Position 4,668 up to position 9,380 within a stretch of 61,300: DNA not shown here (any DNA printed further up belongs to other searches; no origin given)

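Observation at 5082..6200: ComEC-type MBL-fold module exported and fused to three carbohydrate-binding-like repeats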

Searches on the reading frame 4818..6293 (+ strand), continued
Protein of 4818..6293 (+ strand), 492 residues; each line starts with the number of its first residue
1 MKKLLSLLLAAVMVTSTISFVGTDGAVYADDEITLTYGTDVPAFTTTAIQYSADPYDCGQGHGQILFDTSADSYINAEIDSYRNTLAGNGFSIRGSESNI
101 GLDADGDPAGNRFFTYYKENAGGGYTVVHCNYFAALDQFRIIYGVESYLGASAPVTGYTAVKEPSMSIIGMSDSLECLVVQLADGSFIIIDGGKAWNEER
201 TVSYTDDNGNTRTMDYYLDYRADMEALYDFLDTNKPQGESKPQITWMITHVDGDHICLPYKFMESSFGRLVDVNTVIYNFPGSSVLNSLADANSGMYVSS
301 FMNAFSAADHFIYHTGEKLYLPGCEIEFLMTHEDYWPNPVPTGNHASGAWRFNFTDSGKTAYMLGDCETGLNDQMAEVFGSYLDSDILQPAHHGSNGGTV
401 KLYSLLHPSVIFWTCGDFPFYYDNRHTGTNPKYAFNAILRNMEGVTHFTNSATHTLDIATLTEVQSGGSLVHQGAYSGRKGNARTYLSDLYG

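Call 78: find_encoding_contigs(protein=P0085, flank=10000, max_places=1)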
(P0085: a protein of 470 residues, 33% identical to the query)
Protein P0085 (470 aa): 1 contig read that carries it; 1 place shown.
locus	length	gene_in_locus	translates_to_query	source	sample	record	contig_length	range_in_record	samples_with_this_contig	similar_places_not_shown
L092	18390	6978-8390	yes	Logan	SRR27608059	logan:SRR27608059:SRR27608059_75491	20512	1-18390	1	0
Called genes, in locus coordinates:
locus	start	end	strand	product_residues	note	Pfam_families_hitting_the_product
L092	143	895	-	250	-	PF08220:HTH_DeoR, PF25212:HVO_A0114 (weak), PF00455:DeoRC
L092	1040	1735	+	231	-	PF00596:Aldolase_II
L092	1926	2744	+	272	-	PF00078:RVT_1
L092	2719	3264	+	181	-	PF00078:RVT_1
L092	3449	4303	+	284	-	PF00528:BPD_transp_1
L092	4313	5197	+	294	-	PF00528:BPD_transp_1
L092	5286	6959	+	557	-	PF01547:SBP_bac_1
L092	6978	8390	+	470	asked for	-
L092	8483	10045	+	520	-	PF00245:Alk_phosphatase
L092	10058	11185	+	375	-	PF07907:YibE_F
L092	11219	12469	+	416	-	PF00465:Fe-ADH (weak), PF13685:Fe-ADH_2, PF01761:DHQ_synthase (weak)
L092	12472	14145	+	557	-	PF00370:FGGY_N, PF02782:FGGY_C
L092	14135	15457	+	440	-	PF01120:Alpha_L_fucos, PF16757:Fucosidase_C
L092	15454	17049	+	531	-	PF00933:Glyco_hydro_3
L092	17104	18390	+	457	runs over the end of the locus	PF00295:Glyco_hydro_28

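Call 87: find_encoding_contigs(protein=P0178, flank=10000, max_places=2)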
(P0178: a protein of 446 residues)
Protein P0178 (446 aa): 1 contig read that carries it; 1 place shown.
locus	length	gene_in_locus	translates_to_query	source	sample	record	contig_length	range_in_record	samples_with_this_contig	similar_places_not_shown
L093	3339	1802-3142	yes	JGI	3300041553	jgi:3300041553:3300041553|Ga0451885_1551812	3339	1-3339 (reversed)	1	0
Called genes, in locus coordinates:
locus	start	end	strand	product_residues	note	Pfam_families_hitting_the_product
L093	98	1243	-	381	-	PF12708:Pect-lyase_RHGA_epim (faint)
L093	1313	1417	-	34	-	-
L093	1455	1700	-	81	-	-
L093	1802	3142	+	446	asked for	-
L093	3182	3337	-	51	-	?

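Call 88: find_encoding_contigs(protein=P0200, flank=10000, max_places=2)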
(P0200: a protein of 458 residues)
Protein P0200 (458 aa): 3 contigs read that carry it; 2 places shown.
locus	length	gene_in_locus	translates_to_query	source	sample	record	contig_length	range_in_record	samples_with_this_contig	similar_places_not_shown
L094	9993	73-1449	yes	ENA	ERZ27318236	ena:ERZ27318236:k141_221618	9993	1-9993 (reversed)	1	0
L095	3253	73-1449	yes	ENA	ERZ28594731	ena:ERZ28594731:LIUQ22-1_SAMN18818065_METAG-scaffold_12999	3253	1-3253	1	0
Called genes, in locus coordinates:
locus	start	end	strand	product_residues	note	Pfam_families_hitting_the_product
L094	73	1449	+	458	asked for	-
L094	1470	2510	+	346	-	PF02615:Ldh_2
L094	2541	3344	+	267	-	PF00753:Lactamase_B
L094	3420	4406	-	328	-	PF00308:Bac_DnaA, PF01695:IstB_IS21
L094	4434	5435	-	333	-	PF07261:DnaB_2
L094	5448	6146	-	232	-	PF06971:Put_DNA-bind_N, PF02629:CoA_binding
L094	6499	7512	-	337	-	PF02543:Carbam_trans_N (faint), PF00814:TsaD, PF22521:HypF_C_2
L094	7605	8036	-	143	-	PF13673:Acetyltransf_10, PF00583:Acetyltransf_1, PF08445:FR47, PF13508:Acetyltransf_7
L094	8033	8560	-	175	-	PF01451:LMWPc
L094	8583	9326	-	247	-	-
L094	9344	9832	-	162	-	PF00383:dCMP_cyt_deam_1, PF14437:MafB19-deam (weak)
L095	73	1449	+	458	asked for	-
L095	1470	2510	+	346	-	PF02615:Ldh_2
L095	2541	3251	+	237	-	?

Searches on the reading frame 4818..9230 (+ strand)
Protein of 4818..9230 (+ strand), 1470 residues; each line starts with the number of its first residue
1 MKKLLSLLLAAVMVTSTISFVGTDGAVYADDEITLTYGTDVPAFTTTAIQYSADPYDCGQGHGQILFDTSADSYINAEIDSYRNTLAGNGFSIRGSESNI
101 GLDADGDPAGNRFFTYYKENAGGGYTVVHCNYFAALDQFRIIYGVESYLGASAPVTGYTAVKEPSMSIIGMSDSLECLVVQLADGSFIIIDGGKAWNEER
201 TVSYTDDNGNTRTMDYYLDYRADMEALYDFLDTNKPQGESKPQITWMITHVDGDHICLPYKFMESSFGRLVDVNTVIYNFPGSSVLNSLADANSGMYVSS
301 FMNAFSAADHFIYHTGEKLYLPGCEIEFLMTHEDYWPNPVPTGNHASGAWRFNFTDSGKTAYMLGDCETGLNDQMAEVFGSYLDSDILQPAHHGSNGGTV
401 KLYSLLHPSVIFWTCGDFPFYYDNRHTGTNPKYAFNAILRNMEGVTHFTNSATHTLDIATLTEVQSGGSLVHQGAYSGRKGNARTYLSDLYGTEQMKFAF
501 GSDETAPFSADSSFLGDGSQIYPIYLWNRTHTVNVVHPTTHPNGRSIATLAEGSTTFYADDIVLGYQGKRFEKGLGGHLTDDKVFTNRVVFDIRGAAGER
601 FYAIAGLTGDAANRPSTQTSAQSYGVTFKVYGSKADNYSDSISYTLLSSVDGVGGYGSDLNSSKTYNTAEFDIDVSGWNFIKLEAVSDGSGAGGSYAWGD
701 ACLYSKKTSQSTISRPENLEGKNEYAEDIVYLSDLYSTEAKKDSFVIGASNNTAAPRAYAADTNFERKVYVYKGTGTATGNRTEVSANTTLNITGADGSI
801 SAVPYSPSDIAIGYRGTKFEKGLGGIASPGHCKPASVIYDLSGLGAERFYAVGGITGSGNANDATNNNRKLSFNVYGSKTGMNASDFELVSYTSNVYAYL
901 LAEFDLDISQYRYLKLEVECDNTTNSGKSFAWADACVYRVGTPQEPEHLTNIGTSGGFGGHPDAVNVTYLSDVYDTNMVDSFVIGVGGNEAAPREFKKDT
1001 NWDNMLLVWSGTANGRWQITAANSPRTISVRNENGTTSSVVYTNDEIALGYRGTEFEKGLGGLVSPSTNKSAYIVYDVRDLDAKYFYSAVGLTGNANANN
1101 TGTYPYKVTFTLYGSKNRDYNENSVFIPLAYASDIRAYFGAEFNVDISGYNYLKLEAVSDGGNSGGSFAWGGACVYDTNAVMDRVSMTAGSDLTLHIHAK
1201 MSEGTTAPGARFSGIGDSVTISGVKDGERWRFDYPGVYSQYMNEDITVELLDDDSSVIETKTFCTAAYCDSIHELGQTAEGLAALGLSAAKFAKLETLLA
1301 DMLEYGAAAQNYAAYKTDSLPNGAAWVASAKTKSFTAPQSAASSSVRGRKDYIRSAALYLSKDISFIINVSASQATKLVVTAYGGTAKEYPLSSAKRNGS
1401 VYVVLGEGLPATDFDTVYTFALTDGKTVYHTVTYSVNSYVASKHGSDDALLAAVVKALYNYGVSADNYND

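Call 3: search_protein_families(library=pfam, proteins=[window:4818-9230:+], max_evalue=1)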
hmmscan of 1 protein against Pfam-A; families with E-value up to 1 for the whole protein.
window:4818-9230:+ (1470 aa): 3 families
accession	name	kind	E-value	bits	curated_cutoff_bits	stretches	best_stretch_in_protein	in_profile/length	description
PF08305.17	NPCBM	-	2.4e-16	60.4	23.9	3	810-936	29-135/137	NPCBM/NEW2 domain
PF23961.1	Phage_tail_terminator_9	-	0.034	14.3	27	0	1069-1140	28-88/153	Phage neck terminator protein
PF18463.6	PCSK9_C3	-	0.06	14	26.7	1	676-710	27-61/74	Proprotein convertase subtilisin-like/kexin type 9 C-terminal domain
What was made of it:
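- On NPCBM / CBM51: 60.4 bits against 23.9, in three stretches (call 3).
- On Pce/CbpE-type teichoic-acid phosphorylcholine esterase: Pfam found no choline-binding repeats (call 3).
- Closest known: NPCBM / CBM51 modules of glycoside hydrolases. Same: The Pfam NPCBM match is above threshold, in three copies (call 3).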

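Call 4: search_protein_families(library=ncbifam, proteins=[window:4818-9230:+], max_evalue=1)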
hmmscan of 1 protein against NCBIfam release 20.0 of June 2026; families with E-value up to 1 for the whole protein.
window:4818-9230:+ (1470 aa): 2 families
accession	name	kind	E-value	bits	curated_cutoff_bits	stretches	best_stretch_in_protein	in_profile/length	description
TIGR00361.1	ComEC_Rec2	equivalog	0.018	13.2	190.05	1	355-410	571-627/663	DNA internalization-related competence protein ComEC/Rec2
NF008580.0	PRK11539.1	equivalog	0.15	10.4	969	1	336-398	611-673/758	ComEC family protein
